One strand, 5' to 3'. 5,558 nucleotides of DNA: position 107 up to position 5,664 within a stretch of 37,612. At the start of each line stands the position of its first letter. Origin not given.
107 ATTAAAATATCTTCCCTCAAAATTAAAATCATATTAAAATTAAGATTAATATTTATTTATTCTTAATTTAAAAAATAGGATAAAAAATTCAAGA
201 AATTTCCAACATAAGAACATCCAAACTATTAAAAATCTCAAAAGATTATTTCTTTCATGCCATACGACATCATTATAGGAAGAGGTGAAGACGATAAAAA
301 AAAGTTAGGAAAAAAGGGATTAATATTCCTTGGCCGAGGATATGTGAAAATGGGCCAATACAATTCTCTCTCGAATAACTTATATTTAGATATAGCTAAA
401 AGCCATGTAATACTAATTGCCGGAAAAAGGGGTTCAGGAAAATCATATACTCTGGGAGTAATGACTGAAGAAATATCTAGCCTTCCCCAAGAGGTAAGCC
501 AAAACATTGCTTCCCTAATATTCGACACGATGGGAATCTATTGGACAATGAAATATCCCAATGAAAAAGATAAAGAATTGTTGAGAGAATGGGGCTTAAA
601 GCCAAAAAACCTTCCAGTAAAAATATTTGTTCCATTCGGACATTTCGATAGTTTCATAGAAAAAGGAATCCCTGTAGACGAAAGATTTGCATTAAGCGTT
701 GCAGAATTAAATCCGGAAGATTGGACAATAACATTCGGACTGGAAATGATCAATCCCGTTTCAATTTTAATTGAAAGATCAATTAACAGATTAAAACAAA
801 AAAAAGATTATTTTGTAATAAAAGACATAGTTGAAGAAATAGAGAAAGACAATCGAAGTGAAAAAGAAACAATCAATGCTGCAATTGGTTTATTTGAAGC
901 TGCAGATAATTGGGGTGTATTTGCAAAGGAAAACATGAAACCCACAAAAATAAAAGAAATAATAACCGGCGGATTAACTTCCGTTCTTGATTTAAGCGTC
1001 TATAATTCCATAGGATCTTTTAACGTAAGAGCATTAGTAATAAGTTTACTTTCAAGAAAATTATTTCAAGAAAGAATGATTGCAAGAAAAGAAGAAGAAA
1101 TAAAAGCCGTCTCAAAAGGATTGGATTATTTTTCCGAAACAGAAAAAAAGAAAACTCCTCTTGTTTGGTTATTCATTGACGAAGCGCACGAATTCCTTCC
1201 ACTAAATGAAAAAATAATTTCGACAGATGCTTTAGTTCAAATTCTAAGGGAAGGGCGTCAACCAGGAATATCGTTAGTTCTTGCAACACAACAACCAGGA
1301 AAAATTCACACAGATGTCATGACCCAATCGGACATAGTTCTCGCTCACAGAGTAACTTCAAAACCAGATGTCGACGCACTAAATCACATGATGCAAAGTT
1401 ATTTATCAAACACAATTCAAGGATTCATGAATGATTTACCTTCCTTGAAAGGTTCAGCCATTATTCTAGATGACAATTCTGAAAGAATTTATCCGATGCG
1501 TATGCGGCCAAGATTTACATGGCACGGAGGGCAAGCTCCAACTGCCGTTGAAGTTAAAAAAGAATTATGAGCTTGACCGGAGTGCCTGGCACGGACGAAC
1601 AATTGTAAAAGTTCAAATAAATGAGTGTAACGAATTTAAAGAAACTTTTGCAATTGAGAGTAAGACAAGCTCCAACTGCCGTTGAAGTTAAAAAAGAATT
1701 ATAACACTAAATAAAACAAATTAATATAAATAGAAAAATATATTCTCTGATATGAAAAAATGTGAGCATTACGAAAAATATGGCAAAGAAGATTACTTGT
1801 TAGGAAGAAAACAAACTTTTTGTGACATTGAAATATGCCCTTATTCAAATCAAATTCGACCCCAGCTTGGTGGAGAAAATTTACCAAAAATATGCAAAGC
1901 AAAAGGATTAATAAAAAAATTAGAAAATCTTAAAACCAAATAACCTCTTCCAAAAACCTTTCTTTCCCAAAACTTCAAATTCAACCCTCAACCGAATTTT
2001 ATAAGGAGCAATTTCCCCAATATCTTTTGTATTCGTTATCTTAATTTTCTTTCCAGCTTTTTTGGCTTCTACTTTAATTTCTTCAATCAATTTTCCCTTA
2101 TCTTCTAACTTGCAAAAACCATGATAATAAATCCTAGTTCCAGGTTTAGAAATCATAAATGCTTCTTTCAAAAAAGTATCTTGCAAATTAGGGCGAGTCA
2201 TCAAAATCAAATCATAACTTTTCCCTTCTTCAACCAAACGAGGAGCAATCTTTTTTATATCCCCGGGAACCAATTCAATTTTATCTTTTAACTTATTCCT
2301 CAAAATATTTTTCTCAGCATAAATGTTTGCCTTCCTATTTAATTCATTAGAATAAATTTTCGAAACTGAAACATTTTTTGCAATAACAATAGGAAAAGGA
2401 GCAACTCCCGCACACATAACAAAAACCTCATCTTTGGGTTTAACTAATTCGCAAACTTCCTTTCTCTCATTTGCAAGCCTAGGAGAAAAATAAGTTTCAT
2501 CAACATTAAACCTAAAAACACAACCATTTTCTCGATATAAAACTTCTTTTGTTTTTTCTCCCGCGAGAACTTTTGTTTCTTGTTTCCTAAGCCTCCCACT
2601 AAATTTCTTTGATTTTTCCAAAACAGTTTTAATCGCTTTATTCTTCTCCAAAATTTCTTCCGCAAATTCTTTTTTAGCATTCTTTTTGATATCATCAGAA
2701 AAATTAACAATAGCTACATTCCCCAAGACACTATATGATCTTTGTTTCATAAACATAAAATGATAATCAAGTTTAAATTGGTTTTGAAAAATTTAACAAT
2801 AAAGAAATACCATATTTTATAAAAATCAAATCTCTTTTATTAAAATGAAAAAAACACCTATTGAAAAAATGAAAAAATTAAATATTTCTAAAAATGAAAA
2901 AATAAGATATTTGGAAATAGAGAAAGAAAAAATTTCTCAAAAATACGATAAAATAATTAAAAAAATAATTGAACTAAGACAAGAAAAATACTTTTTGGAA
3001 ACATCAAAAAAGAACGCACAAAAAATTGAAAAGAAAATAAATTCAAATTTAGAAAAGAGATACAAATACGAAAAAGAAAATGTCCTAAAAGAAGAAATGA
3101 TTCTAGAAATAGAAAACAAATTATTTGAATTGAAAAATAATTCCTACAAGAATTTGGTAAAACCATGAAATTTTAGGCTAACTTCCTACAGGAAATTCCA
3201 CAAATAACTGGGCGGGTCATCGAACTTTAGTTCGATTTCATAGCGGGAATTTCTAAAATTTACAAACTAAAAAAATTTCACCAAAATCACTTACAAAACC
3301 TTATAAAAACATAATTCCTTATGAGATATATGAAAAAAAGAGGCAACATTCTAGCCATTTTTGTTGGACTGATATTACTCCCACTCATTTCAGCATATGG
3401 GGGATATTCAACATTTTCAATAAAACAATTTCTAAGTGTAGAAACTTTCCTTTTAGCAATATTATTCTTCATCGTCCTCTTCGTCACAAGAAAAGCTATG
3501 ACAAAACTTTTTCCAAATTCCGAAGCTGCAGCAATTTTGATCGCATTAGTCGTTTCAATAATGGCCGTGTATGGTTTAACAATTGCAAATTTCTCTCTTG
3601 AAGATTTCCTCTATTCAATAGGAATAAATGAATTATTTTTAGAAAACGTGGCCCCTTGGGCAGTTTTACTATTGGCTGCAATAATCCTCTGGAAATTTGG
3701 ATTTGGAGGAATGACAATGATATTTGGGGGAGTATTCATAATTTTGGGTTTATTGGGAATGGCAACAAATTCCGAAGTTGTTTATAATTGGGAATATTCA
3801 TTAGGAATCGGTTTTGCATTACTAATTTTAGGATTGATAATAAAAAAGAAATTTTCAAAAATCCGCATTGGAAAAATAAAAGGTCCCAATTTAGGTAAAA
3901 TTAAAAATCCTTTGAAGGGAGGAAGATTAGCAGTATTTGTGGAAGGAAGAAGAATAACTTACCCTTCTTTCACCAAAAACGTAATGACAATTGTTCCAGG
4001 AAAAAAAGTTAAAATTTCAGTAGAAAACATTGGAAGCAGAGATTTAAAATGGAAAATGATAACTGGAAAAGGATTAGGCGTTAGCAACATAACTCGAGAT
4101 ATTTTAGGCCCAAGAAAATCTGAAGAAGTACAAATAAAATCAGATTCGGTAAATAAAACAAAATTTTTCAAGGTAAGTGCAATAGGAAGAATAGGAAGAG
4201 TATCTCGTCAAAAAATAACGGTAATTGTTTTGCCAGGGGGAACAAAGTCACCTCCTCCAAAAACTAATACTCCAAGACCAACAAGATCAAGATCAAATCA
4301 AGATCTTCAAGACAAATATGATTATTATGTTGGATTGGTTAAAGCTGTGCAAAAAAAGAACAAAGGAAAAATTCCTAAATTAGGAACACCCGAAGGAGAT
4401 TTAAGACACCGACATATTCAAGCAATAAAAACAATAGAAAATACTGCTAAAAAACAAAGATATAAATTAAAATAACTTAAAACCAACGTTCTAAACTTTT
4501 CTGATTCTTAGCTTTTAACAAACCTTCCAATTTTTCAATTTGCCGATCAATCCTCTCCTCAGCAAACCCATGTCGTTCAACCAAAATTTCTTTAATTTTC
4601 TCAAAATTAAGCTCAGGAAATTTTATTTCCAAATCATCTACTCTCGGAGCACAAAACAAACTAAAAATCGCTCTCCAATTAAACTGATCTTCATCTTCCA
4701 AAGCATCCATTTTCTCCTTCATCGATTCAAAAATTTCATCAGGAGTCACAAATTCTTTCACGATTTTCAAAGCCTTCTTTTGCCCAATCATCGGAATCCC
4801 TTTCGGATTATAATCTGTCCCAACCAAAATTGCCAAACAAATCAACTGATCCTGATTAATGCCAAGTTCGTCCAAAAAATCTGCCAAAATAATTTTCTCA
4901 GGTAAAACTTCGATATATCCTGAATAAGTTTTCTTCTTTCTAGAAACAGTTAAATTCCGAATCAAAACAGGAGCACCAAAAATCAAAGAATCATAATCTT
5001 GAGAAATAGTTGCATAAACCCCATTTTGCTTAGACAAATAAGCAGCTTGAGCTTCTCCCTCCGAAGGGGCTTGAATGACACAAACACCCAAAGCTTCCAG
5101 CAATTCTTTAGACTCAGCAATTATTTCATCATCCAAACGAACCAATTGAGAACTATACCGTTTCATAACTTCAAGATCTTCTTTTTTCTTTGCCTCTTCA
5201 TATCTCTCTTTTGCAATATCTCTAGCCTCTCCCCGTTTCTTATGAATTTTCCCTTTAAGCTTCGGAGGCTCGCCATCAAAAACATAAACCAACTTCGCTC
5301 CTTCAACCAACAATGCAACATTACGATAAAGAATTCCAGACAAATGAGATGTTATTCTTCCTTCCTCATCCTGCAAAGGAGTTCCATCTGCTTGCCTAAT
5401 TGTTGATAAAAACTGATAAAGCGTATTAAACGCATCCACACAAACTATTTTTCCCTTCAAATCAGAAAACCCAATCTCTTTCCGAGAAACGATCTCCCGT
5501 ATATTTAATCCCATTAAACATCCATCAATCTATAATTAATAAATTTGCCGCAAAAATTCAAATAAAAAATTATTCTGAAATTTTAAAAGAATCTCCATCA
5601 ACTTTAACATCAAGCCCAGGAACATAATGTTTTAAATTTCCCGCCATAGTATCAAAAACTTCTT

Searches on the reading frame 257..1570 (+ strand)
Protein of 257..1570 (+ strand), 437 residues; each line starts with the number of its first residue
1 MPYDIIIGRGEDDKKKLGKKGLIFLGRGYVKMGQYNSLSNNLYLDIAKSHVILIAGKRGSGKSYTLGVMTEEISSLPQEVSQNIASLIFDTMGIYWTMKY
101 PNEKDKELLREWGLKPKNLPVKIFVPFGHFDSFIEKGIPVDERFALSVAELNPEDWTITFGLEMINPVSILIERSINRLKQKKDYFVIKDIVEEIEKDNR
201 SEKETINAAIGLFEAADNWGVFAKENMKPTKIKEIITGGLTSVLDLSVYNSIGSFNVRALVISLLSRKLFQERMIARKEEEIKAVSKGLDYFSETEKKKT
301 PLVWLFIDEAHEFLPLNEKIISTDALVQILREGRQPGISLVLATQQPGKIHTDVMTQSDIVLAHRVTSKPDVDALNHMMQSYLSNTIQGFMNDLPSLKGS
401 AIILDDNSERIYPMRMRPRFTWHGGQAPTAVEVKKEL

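Call 107: search_protein_families(library=pfam, proteins=[window:257-1570:+], max_evalue=0.00001)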
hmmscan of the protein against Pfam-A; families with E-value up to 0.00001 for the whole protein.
window:257-1570:+ (437 aa): 2 families
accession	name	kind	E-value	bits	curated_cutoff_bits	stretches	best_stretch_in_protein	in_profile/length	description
PF01935.23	DUF87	-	2.6e-09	37.9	23.2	1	41-251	13-206/220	Helicase HerA, central domain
PF05872.18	HerA_C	-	3.5e-07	29.7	22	0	296-388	252-345/502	Helicase HerA-like C-terminal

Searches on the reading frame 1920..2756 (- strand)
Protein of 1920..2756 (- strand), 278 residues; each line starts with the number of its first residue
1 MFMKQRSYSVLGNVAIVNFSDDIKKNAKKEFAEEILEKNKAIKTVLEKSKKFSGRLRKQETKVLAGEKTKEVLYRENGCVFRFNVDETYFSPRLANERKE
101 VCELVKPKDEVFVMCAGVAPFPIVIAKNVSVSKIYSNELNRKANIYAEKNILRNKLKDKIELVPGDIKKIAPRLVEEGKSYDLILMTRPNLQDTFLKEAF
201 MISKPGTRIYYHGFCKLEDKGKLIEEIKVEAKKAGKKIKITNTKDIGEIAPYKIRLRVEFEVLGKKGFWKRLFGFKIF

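Call 107: search_protein_families(library=pfam, proteins=[window:1920-2756:-], max_evalue=0.00001)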
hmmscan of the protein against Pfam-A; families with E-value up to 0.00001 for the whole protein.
window:1920-2756:- (278 aa): 2 families
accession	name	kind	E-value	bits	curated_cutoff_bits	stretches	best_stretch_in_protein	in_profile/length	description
PF02475.24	TRM5-TYW2_MTfase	-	2.2e-28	99.7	28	1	74-235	3-160/164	TRM5/TYW2 methyltransferase domain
PF25133.1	TYW2_N_2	-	1.7e-10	41.3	27.7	1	5-69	18-79/79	TYW2 N-terminal domain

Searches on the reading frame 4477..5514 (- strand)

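Call 107: search_protein_families(library=pfam, proteins=[window:4477-5514:-], max_evalue=0.00001)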
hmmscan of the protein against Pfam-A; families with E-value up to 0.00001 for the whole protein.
window:4477-5514:- (345 aa): 2 families
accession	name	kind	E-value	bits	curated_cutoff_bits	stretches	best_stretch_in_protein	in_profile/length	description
PF00867.23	XPG_I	-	4.1e-26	91.6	24.9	1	143-234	1-89/89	XPG I-region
PF00752.23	XPG_N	-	1.2e-12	48.6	22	1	12-99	17-99/101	XPG N-terminal domain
